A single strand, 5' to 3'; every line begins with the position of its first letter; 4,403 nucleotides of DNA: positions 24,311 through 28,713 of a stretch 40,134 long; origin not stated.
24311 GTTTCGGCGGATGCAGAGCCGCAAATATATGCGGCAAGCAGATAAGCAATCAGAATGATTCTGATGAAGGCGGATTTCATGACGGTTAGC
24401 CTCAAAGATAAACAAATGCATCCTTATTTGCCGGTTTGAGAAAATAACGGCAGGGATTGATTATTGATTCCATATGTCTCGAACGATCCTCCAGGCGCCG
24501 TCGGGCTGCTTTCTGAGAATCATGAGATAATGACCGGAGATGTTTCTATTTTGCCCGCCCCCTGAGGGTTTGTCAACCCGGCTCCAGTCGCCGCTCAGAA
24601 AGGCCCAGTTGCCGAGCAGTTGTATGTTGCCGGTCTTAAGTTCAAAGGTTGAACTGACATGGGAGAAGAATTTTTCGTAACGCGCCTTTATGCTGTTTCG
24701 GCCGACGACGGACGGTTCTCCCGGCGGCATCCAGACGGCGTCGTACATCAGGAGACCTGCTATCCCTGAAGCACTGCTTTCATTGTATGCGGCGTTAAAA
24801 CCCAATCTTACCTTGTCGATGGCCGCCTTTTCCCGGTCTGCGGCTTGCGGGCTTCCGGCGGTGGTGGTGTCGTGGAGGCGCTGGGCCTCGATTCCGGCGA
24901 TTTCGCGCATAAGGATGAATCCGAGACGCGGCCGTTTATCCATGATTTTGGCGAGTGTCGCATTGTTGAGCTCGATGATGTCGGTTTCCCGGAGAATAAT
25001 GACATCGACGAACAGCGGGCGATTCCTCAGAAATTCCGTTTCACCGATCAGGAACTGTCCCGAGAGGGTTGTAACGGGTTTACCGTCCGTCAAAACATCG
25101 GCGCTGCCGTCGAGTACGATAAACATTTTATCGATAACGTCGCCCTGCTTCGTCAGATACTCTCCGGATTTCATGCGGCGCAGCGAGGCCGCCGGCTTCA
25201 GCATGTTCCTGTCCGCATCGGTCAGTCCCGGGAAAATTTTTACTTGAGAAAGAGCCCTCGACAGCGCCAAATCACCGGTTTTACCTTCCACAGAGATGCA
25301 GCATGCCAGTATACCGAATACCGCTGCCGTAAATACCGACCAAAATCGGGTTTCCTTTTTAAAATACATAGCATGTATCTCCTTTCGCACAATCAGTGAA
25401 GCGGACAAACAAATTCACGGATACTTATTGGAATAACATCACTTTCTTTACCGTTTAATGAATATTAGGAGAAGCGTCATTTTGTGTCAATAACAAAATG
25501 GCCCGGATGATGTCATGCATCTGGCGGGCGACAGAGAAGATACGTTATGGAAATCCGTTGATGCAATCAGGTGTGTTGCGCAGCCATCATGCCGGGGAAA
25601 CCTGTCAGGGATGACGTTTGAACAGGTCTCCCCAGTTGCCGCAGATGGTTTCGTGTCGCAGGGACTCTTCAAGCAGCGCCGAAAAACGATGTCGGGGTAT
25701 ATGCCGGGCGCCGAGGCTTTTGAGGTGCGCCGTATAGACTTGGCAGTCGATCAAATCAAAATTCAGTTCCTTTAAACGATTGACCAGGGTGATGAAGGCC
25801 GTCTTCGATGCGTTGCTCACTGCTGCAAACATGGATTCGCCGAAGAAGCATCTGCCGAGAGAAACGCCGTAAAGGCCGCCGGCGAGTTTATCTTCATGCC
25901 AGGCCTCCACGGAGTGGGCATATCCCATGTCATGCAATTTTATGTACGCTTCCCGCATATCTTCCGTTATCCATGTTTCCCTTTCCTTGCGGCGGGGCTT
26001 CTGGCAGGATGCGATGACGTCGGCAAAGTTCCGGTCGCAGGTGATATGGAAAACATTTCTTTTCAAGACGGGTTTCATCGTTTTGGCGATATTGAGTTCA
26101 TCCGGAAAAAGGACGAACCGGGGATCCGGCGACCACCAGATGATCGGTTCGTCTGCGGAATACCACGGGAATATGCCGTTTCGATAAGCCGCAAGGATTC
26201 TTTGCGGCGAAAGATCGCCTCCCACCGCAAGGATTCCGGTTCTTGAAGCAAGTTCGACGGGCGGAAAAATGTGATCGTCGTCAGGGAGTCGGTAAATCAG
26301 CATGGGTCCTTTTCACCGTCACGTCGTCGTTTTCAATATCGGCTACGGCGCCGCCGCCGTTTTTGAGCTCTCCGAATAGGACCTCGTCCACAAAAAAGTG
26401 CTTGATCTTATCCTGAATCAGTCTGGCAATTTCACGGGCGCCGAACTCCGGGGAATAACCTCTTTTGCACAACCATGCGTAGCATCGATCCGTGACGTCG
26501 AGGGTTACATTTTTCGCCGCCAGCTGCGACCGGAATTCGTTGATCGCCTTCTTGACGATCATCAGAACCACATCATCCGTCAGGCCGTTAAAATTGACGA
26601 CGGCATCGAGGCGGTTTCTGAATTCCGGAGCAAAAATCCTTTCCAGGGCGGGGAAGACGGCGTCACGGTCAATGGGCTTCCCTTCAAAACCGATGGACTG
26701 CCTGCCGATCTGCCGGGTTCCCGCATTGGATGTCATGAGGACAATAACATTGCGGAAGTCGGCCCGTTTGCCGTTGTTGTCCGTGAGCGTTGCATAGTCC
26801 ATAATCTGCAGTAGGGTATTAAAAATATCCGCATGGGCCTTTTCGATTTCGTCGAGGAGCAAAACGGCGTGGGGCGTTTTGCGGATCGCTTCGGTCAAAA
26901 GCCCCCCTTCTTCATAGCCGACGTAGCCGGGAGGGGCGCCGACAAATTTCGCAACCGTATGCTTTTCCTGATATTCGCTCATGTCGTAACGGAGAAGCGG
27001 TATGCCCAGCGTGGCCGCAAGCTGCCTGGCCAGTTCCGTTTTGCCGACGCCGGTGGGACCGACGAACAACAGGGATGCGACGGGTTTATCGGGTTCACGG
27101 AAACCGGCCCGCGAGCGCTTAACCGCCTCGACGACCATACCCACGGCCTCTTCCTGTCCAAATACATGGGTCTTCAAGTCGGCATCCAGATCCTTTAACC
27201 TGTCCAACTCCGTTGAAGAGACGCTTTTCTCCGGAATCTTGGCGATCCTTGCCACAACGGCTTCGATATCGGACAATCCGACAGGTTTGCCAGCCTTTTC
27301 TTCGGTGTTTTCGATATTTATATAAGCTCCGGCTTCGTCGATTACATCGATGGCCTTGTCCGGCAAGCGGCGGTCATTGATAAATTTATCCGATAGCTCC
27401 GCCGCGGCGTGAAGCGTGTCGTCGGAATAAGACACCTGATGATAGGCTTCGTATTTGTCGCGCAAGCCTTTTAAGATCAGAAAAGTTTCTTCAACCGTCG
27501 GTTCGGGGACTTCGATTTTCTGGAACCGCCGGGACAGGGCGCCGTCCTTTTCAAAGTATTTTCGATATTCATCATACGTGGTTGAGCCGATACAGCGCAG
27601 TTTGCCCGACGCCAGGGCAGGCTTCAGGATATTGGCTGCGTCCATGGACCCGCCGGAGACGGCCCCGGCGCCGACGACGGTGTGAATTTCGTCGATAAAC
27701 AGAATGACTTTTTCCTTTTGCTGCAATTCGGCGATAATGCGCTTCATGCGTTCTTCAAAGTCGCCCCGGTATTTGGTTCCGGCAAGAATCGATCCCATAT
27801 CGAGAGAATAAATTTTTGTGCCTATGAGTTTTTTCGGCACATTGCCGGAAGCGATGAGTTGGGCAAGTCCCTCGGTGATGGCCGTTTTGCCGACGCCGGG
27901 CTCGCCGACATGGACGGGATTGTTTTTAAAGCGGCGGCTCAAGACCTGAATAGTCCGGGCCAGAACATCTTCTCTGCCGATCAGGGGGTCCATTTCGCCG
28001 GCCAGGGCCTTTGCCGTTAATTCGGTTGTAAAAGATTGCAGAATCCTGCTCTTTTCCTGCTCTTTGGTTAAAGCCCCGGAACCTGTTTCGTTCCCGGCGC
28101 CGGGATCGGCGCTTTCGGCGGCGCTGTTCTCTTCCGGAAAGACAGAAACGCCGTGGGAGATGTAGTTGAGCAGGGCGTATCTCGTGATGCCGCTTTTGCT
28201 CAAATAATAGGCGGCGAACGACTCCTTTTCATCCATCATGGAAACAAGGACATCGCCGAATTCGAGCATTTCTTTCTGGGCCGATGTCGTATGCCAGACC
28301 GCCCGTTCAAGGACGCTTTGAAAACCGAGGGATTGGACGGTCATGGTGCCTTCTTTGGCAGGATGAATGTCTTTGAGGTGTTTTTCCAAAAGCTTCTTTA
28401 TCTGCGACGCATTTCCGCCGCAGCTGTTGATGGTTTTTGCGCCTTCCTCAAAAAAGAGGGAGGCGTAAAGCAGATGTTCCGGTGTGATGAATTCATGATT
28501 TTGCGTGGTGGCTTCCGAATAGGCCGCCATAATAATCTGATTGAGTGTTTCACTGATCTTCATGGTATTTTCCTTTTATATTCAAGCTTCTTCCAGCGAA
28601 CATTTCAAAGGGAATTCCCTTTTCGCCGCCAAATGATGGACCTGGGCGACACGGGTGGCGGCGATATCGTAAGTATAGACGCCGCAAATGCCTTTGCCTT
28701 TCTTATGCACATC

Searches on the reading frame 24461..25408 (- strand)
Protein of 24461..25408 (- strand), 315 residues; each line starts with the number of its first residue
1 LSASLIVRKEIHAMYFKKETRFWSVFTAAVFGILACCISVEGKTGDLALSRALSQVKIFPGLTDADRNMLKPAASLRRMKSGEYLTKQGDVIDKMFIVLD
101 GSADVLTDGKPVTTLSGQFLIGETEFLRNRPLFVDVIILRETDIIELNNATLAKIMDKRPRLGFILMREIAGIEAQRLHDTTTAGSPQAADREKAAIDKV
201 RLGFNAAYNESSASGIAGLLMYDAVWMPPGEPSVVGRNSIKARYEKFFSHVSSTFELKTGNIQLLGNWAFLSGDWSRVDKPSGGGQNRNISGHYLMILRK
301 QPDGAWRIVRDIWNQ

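Call 20: search_protein_families(library=pfam, proteins=[window:24461-25408:-], max_evalue=0.0001)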
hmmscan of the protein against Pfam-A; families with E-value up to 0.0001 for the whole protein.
window:24461-25408:- (315 aa): 2 families
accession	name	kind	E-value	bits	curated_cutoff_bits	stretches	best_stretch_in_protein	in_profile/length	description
PF00027.35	cNMP_binding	-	8.1e-11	42.2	27.5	1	77-158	2-88/89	Cyclic nucleotide-binding domain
PF14534.12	DUF4440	-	9.4e-11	42.6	25.2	1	199-308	3-107/107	Domain of unknown function (DUF4440)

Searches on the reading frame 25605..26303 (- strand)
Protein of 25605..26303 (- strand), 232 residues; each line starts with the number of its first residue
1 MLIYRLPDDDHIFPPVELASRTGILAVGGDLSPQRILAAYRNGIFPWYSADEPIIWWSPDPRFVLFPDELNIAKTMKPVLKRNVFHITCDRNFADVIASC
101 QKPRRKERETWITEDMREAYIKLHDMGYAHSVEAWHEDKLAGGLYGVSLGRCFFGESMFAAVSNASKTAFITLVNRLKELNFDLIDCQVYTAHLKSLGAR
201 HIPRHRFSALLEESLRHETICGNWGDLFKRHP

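Call 21: search_protein_families(library=pfam, proteins=[window:25605-26303:-], max_evalue=0.0001)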
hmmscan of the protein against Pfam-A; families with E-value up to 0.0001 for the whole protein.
window:25605-26303:- (232 aa): 1 family
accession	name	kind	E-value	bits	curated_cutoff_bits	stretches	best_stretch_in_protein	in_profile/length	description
PF03588.20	Leu_Phe_trans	-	6.9e-76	253.9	22.7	1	33-203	1-171/171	Leucyl/phenylalanyl-tRNA protein transferase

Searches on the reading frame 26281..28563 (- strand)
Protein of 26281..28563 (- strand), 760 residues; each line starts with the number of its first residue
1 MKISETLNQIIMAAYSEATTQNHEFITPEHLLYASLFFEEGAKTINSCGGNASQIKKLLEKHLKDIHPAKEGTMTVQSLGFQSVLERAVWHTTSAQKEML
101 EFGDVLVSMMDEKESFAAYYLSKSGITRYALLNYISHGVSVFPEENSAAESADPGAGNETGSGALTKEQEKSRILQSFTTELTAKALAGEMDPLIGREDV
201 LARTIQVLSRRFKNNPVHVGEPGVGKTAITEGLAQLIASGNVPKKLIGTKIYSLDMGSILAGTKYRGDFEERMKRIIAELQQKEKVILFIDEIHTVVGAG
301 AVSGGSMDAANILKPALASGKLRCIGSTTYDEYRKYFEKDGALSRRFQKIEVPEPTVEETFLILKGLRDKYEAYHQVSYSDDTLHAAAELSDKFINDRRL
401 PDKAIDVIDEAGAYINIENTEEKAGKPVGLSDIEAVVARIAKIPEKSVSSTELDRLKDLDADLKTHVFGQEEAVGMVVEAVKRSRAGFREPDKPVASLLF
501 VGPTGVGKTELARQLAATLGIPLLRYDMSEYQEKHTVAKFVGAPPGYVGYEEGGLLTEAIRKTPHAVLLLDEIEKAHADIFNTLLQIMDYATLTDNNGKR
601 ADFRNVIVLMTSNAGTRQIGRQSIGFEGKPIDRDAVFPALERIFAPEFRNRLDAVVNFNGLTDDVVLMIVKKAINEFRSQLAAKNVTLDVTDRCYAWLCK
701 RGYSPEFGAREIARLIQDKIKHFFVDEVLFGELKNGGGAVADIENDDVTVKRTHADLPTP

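Call 21: search_protein_families(library=pfam, proteins=[window:26281-28563:-], max_evalue=0.0001)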
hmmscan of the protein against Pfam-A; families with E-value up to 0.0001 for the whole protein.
window:26281-28563:- (760 aa): 14 families
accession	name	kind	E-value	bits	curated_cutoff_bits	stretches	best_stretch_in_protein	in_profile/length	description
PF07724.20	AAA_2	-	3.8e-57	193.4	27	1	493-654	1-165/166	AAA domain (Cdc48 subfamily)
PF17871.7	AAA_lid_9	-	1.8e-27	95.8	22.8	1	356-458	1-99/104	AAA lid domain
PF00004.35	AAA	-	7.6e-27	94.8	21.2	2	218-348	3-124/131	ATPase family associated with various cellular activities (AAA)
PF10431.15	ClpB_D2-small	-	3.1e-20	72.4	21.9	1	661-737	1-77/81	C-terminal, D2-small domain, of ClpB protein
PF07728.20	AAA_5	-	1.1e-19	71.3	22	1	498-616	2-125/139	AAA domain (dynein-related subfamily)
PF13401.12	AAA_22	-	1.4e-12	48.5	27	1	497-590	7-110/130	AAA domain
PF13191.12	AAA_16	-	4.9e-09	37.3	32.6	0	193-236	1-47/167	AAA ATPase domain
PF02861.25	Clp_N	-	1.5e-07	31.9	20.7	1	14-63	1-52/53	Clp amino terminal domain, pathogenicity island component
PF00158.32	Sigma54_activat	-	4.2e-07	30.3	20.2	0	495-613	22-142/168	Sigma-54 interaction domain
PF13173.12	AAA_14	-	5.1e-07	30.2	27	0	498-589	5-86/129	AAA domain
PF20030.5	bpMoxR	-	1.6e-06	27.8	27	1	498-592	34-125/205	MoxR domain in the MoxR-vWA-beta-propeller ternary systems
PF01078.27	Mg_chelatase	-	9.5e-06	25.6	20.3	0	497-539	24-65/207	Magnesium chelatase, subunit ChlI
PF13238.12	AAA_18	-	6.7e-05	23.8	29.4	0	500-530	3-25/128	AAA domain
PF05729.18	NACHT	-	7.7e-05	23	26.7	0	219-245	6-32/167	NACHT domain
